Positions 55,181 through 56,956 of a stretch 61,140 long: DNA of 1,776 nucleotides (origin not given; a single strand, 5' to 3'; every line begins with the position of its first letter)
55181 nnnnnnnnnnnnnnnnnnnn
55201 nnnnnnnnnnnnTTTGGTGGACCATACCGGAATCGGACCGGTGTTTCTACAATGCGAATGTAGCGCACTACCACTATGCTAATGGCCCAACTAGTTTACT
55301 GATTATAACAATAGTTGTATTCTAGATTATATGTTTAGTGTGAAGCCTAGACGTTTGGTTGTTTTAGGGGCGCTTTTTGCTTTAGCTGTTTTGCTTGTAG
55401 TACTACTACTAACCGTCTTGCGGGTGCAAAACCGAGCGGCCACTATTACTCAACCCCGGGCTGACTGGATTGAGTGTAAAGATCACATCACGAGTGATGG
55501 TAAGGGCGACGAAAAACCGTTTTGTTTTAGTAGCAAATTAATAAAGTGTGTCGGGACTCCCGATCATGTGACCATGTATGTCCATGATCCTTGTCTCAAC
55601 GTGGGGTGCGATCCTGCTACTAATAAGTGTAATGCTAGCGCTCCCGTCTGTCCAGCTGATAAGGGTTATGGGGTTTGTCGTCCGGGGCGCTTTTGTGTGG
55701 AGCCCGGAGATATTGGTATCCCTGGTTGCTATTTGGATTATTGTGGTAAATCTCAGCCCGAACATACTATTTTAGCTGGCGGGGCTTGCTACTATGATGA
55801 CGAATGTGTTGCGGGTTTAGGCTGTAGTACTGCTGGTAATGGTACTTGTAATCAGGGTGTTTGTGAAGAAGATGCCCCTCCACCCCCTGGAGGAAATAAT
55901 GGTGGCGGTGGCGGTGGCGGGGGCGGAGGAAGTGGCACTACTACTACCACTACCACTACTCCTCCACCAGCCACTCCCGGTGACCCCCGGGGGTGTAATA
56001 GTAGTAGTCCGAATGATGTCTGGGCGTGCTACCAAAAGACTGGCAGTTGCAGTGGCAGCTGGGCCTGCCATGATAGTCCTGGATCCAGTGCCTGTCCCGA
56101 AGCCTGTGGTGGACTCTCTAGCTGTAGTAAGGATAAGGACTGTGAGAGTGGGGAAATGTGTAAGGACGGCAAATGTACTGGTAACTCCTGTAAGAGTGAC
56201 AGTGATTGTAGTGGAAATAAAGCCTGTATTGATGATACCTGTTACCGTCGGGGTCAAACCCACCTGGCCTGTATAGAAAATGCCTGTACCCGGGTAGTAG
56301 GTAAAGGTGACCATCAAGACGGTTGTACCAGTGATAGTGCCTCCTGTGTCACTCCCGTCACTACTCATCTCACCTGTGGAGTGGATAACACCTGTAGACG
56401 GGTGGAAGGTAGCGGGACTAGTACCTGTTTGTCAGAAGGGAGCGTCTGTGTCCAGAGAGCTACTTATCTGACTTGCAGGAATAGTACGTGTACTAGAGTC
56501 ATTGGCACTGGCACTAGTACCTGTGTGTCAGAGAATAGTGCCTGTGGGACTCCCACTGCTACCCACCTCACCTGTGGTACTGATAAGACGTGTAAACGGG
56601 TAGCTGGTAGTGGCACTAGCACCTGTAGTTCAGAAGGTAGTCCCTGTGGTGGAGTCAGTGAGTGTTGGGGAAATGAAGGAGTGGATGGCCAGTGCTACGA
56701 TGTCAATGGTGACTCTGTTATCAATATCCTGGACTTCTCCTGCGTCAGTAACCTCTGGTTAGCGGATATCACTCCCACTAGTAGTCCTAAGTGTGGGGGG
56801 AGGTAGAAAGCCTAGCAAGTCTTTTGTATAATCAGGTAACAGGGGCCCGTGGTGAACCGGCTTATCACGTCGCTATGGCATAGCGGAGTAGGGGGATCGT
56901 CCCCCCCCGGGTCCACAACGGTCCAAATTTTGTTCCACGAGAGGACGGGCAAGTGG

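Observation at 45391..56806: A ~30-residue four-cysteine module iterated about twenty times across five secreted proteins (candidate undescribed extracellular repeat family)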

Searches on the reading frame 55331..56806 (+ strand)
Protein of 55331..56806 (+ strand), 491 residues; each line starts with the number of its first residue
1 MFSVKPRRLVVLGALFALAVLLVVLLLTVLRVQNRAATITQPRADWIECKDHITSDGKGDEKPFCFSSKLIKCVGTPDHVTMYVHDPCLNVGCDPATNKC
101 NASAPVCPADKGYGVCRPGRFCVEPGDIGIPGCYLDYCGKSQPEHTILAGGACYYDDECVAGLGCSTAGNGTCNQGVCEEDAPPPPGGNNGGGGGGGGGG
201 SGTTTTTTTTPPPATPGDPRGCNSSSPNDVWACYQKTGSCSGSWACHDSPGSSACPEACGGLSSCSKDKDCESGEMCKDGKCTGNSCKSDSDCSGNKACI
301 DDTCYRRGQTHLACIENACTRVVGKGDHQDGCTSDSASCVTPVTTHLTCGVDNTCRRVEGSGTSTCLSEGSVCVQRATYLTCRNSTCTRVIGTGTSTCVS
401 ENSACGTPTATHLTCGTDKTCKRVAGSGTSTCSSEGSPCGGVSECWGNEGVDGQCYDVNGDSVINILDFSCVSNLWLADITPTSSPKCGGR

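Call 4: search_protein_families(library=pfam, proteins=[window:55331-56806:+], max_evalue=1)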
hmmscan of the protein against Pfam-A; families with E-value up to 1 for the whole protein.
window:55331-56806:+ (491 aa): 1 family
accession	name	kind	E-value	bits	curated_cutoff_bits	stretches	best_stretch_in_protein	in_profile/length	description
PF00404.24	Dockerin_1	-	0.00071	20.2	22.9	1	456-485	2-31/57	Dockerin type I domain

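Call 5: search_protein_families(library=ncbifam, proteins=[window:55331-56806:+], max_evalue=1)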
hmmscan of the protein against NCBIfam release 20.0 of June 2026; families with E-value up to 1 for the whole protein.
window:55331-56806:+ (491 aa): 0 families

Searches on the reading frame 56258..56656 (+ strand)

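Call 19: search_protein_families(library=pfam, proteins=[window:56258-56656:+], max_evalue=10)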
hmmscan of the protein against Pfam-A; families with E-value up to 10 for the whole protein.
window:56258-56656:+ (133 aa): 1 family
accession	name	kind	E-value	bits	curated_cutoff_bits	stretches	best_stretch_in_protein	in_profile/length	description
PF00634.23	BRCA2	-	1.1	9.3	20.3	0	51-62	8-19/29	BRCA2 repeat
